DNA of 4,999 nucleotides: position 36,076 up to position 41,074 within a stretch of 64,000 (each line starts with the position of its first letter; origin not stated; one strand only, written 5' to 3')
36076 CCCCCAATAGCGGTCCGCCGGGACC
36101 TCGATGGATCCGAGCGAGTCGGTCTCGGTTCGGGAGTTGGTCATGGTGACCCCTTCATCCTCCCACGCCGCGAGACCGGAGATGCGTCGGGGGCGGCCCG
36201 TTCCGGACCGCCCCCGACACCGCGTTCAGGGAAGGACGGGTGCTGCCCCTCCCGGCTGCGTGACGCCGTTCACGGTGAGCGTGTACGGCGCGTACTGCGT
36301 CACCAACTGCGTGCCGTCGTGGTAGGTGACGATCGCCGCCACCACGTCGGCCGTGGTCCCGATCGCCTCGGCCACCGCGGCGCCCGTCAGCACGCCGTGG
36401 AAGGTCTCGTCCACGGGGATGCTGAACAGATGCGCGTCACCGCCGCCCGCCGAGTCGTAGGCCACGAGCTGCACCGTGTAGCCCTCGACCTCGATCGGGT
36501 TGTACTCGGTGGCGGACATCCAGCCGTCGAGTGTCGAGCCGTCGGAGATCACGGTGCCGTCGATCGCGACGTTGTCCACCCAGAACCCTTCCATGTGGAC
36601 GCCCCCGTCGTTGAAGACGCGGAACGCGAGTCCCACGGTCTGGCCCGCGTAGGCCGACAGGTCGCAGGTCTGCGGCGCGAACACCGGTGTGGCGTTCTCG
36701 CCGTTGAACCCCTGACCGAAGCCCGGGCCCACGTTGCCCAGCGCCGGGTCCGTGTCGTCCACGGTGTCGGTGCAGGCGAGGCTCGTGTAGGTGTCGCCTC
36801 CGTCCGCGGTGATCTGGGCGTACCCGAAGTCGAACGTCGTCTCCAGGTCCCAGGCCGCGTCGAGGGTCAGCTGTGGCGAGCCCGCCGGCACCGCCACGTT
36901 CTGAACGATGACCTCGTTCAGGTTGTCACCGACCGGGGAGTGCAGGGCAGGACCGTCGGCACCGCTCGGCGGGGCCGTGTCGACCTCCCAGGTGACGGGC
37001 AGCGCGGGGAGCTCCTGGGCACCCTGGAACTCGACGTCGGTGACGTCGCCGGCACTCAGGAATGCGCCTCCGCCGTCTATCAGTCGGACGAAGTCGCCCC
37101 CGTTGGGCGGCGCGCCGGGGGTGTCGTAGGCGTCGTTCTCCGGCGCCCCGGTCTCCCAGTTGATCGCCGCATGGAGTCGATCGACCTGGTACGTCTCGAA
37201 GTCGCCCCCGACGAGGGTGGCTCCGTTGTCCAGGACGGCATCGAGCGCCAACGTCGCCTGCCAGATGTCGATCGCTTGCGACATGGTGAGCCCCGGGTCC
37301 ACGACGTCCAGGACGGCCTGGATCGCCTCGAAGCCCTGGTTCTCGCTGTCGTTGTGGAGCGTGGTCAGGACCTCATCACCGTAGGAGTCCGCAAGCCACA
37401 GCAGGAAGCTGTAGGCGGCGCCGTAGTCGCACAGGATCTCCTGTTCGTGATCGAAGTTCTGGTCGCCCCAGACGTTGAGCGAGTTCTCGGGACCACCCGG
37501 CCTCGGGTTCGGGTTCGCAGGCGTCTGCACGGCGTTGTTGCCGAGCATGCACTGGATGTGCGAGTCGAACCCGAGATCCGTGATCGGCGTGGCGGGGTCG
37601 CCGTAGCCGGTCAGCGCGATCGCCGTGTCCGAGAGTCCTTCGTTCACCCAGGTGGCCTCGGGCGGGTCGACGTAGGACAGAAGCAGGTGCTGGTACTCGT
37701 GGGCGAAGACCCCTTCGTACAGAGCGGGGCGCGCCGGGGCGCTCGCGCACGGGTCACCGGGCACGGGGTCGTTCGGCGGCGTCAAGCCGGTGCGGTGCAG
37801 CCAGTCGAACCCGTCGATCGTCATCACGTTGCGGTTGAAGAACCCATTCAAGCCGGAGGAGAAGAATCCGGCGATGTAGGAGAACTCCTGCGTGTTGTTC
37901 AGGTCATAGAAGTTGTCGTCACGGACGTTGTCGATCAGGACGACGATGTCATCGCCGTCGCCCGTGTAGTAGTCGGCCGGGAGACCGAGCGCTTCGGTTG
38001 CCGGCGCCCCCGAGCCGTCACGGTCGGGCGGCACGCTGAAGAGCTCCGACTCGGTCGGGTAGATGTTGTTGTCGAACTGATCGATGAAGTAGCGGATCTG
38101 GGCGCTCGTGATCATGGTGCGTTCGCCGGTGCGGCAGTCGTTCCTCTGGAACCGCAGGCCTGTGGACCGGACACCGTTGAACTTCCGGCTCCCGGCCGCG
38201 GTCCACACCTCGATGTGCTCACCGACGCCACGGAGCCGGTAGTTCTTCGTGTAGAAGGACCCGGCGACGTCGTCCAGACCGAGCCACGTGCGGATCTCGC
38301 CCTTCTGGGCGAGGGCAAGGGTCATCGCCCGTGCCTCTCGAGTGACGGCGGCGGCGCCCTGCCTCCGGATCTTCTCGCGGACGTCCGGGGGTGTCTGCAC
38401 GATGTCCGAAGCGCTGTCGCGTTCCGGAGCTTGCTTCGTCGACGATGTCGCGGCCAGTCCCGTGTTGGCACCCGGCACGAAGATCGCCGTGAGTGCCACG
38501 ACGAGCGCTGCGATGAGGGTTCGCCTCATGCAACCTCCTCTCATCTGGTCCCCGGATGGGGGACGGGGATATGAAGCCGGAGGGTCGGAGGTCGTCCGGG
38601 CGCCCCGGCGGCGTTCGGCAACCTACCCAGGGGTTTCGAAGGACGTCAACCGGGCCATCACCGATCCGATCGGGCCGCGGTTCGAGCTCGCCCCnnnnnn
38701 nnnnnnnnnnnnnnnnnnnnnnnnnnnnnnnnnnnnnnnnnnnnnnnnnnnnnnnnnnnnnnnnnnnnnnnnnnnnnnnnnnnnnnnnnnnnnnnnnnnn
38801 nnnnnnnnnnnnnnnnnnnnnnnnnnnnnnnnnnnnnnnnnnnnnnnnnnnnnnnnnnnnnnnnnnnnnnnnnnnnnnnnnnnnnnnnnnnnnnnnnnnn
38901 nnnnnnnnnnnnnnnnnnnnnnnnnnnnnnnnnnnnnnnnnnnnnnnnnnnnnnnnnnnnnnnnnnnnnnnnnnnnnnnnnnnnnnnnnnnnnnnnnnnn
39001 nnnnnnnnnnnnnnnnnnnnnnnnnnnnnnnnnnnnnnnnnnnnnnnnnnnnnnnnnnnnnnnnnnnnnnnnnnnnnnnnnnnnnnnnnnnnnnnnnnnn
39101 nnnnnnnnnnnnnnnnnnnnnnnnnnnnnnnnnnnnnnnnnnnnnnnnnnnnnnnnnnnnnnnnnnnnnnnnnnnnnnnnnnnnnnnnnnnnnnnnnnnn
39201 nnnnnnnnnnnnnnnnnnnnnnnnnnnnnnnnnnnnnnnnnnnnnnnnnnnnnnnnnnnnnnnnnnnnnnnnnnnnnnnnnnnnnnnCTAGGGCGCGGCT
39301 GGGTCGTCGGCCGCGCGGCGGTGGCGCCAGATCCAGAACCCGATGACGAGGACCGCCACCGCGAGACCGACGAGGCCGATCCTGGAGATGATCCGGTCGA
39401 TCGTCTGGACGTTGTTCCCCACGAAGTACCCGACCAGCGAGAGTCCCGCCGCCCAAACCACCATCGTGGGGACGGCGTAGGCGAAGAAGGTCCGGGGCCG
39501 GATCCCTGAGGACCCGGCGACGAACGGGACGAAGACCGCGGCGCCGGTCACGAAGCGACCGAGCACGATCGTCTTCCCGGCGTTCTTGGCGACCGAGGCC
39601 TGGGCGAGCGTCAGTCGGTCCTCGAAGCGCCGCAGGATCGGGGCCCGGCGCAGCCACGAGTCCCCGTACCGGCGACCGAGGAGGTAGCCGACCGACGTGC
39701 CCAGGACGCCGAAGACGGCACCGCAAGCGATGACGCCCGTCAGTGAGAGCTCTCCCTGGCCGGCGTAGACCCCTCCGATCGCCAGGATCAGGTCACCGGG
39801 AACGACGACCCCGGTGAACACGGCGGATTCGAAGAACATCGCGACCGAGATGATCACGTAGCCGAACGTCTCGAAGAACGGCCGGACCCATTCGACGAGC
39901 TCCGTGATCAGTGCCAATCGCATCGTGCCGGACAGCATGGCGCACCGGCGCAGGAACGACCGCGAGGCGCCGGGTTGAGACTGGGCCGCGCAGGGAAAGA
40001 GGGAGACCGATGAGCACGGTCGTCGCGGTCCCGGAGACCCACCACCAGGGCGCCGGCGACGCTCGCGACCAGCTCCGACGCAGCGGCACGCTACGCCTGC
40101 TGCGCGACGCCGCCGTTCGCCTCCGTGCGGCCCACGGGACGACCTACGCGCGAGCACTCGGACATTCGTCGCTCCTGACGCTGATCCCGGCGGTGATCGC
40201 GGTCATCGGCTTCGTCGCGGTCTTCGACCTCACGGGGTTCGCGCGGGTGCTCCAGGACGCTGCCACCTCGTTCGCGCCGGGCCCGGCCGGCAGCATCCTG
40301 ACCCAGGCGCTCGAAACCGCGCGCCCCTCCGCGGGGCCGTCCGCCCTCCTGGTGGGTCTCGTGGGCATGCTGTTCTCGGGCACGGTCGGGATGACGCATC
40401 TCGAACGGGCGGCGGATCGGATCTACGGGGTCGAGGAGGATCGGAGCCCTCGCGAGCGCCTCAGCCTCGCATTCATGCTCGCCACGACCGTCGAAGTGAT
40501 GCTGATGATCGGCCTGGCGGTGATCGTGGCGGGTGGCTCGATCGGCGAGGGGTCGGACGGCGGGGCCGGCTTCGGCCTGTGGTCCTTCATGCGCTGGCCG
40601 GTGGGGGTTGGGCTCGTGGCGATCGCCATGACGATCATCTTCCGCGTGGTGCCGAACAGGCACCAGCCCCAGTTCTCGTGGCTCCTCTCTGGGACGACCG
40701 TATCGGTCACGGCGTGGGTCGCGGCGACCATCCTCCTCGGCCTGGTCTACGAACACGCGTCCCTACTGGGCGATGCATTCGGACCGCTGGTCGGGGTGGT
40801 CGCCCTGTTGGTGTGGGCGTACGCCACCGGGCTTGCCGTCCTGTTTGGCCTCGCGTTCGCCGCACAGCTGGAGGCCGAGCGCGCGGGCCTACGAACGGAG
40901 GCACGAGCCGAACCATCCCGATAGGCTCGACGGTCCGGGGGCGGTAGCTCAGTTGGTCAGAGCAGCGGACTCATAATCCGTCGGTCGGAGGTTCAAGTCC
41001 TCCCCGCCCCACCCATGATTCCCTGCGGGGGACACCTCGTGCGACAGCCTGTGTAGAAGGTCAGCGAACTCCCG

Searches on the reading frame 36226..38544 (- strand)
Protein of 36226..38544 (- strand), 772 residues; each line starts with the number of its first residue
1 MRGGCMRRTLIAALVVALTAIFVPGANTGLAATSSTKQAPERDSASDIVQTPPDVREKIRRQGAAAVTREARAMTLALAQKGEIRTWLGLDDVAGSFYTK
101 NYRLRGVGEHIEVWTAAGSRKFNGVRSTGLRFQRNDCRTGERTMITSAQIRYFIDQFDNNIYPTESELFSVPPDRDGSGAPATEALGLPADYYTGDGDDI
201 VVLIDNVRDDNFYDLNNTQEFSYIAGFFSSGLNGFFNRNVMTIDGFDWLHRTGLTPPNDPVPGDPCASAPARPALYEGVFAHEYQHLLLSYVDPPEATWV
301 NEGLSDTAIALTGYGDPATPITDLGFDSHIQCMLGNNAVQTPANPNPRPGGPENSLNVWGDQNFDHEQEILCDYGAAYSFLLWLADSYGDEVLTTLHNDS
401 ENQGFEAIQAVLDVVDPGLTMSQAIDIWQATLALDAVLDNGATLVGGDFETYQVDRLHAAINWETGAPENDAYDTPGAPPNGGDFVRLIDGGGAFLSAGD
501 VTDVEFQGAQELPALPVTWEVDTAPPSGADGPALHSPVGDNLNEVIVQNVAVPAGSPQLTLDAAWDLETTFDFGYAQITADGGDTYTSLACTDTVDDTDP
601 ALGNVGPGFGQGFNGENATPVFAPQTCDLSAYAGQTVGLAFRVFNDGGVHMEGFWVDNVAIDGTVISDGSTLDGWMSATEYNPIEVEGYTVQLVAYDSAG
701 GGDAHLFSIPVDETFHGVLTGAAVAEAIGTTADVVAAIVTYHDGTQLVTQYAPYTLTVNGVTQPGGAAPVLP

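Call 38: search_protein_families(library=pfam, proteins=[window:36226-38544:-], max_evalue=0.0001)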
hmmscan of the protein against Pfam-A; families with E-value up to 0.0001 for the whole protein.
window:36226-38544:- (772 aa): 1 family
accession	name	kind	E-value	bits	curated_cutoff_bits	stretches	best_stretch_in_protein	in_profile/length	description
PF20773.4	InhA-like_MAM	-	6.8e-18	65.3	26.9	1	533-664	40-167/191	Immune inhibitor A-like, MAM domain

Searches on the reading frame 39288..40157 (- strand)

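Call 39: search_protein_families(library=pfam, proteins=[window:39288-40157:-], max_evalue=0.0001)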
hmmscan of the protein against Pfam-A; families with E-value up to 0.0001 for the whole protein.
window:39288-40157:- (289 aa): 1 family
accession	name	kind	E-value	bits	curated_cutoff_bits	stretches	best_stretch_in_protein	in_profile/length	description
PF09335.16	VTT_dom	-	1.7e-14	54.8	33.9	1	119-244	1-122/123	VTT domain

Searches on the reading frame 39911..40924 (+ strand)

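Call 39: search_protein_families(library=pfam, proteins=[window:39911-40924:+], max_evalue=0.0001)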
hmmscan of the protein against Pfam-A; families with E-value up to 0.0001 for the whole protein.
window:39911-40924:+ (337 aa): 1 family
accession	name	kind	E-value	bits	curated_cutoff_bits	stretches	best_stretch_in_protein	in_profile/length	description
PF03631.20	Virul_fac_BrkB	-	8.8e-38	130.9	33.7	1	74-322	3-257/259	Virulence factor BrkB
